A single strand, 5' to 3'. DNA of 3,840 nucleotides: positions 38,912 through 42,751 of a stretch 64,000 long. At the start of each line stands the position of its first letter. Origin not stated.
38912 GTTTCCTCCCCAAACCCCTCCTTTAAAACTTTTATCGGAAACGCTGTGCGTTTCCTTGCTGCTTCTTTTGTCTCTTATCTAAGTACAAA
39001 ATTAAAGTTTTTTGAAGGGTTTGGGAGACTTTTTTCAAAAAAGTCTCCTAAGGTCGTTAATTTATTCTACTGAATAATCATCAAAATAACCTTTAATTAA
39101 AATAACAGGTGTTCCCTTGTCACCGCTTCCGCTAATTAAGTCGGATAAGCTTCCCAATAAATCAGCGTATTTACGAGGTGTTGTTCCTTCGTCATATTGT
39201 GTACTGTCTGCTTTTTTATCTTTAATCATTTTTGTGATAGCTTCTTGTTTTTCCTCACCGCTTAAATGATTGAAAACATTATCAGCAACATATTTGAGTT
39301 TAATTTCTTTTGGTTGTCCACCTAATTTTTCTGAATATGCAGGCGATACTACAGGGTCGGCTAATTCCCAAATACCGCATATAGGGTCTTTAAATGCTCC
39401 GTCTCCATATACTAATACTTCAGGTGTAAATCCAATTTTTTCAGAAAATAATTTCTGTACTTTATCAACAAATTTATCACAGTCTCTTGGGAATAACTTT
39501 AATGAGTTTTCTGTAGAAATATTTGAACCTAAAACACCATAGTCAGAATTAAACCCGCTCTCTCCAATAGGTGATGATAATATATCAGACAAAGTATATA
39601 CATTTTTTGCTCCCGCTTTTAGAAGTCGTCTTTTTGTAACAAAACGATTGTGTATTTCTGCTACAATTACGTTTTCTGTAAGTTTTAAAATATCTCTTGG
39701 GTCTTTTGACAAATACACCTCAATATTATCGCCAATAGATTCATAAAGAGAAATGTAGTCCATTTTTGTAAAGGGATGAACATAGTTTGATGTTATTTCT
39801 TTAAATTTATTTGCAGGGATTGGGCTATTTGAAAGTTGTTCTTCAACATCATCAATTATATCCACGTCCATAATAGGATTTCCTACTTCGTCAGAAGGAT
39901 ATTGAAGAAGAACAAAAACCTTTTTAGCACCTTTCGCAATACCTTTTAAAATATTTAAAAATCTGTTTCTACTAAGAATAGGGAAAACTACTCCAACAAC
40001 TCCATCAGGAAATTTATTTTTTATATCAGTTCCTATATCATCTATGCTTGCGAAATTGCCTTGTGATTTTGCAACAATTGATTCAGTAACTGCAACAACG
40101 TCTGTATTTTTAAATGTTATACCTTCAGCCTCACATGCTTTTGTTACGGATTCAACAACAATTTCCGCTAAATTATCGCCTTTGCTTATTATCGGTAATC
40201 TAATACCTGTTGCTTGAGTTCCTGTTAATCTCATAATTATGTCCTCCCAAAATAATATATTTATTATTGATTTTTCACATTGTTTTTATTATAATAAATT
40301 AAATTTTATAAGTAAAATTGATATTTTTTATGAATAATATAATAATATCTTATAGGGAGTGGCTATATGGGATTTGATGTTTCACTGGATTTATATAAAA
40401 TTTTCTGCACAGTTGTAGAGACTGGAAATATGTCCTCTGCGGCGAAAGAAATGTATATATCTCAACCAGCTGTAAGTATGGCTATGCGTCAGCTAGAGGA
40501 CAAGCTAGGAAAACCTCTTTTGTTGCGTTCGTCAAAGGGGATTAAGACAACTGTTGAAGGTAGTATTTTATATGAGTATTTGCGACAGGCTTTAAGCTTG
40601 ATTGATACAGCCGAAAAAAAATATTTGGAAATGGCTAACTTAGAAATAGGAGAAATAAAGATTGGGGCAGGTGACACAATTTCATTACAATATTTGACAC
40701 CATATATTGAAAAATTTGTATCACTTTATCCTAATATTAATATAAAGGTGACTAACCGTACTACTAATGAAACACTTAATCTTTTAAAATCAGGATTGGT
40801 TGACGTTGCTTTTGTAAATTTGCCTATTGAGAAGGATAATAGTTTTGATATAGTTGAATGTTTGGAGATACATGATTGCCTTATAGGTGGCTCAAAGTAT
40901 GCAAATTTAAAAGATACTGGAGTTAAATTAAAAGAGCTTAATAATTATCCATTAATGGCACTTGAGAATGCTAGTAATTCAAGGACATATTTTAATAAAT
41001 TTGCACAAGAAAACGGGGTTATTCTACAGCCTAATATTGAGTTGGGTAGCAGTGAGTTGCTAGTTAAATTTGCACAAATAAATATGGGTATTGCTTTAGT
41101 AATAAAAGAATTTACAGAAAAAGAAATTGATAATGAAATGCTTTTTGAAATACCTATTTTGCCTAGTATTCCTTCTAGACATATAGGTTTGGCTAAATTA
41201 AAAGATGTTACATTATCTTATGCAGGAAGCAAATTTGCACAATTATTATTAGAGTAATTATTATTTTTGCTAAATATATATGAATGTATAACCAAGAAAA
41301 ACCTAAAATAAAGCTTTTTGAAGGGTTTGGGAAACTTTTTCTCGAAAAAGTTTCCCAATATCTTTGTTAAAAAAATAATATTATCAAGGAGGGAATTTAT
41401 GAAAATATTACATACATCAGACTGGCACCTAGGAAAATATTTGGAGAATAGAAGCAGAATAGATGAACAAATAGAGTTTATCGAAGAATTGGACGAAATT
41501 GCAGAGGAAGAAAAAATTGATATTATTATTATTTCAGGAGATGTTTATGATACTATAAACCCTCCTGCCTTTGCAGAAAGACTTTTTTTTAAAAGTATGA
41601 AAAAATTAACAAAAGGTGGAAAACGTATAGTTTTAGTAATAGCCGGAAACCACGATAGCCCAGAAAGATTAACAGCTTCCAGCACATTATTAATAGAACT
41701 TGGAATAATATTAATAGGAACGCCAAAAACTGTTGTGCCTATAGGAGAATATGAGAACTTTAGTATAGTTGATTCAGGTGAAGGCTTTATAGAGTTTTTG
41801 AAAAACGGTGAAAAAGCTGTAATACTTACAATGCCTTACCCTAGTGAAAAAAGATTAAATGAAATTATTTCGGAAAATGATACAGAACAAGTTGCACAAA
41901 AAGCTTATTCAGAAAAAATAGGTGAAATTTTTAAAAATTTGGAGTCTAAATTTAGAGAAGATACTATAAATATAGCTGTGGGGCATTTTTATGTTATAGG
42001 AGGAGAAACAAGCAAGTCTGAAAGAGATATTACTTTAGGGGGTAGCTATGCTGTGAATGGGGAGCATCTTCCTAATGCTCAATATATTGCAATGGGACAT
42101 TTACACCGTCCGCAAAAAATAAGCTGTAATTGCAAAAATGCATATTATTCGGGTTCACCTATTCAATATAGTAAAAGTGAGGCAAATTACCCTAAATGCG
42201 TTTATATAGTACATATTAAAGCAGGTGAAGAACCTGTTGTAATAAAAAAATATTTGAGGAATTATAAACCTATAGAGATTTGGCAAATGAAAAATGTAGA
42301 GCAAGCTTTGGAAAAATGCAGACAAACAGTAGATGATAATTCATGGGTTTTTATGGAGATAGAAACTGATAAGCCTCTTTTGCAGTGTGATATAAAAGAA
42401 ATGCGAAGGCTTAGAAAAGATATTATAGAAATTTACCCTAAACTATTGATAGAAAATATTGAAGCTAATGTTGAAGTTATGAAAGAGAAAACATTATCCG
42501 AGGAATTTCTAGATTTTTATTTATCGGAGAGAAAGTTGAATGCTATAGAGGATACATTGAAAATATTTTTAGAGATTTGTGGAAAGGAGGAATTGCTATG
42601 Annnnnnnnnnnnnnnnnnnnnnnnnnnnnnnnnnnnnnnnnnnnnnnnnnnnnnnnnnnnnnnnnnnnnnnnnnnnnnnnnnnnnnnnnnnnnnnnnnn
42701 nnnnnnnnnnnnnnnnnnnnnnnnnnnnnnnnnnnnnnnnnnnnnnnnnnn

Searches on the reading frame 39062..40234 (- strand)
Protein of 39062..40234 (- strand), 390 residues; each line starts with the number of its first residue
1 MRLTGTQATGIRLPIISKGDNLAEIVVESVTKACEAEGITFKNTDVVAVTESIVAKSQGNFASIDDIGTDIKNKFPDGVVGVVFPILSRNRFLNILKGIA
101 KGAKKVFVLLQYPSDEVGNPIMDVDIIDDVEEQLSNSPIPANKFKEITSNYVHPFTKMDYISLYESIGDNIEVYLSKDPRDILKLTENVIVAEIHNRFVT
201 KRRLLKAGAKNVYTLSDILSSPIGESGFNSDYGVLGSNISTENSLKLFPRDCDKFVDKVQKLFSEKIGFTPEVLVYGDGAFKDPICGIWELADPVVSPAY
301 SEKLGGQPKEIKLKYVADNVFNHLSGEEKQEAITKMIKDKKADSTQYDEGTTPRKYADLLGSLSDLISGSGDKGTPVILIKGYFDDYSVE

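Call 81: search_protein_families(library=pfam, proteins=[window:39062-40234:-], max_evalue=0.00001)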
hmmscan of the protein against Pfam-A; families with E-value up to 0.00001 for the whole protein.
window:39062-40234:- (390 aa): 1 family
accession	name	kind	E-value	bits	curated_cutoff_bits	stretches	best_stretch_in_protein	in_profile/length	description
PF01996.21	F420_ligase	-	7.8e-49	166.6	25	1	10-382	1-218/218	F420-0:Gamma-glutamyl ligase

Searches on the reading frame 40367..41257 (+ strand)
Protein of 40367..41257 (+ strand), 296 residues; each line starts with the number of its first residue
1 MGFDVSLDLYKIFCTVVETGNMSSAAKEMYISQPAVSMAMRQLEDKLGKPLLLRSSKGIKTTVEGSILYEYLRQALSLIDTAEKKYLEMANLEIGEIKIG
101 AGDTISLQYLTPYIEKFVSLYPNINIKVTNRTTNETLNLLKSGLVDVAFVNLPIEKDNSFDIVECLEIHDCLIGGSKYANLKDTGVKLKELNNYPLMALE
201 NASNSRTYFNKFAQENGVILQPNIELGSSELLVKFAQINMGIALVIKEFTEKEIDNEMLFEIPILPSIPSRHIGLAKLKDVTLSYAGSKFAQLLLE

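Call 81: search_protein_families(library=pfam, proteins=[window:40367-41257:+], max_evalue=0.00001)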
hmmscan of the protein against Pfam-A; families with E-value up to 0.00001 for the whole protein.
window:40367-41257:+ (296 aa): 2 families
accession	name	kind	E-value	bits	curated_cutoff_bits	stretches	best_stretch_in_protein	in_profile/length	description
PF03466.25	LysR_substrate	-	8.3e-28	97.6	28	1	93-296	4-206/209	LysR substrate binding domain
PF00126.33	HTH_1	-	1.5e-18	66.9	26.6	1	7-65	1-59/60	Bacterial regulatory helix-turn-helix protein, lysR family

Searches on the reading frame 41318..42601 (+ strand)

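Call 81: search_protein_families(library=pfam, proteins=[window:41318-42601:+], max_evalue=0.00001)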
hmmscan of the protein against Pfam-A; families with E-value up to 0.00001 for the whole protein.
window:41318-42601:+ (427 aa): 2 families
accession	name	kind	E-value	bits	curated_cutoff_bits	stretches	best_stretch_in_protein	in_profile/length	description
PF00149.33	Metallophos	-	3.4e-16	60.7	21.5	1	28-265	1-191/191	Calcineurin-like phosphoesterase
PF12850.12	Metallophos_2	-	1.5e-06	28.7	27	0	28-125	1-71/154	Calcineurin-like phosphoesterase superfamily domain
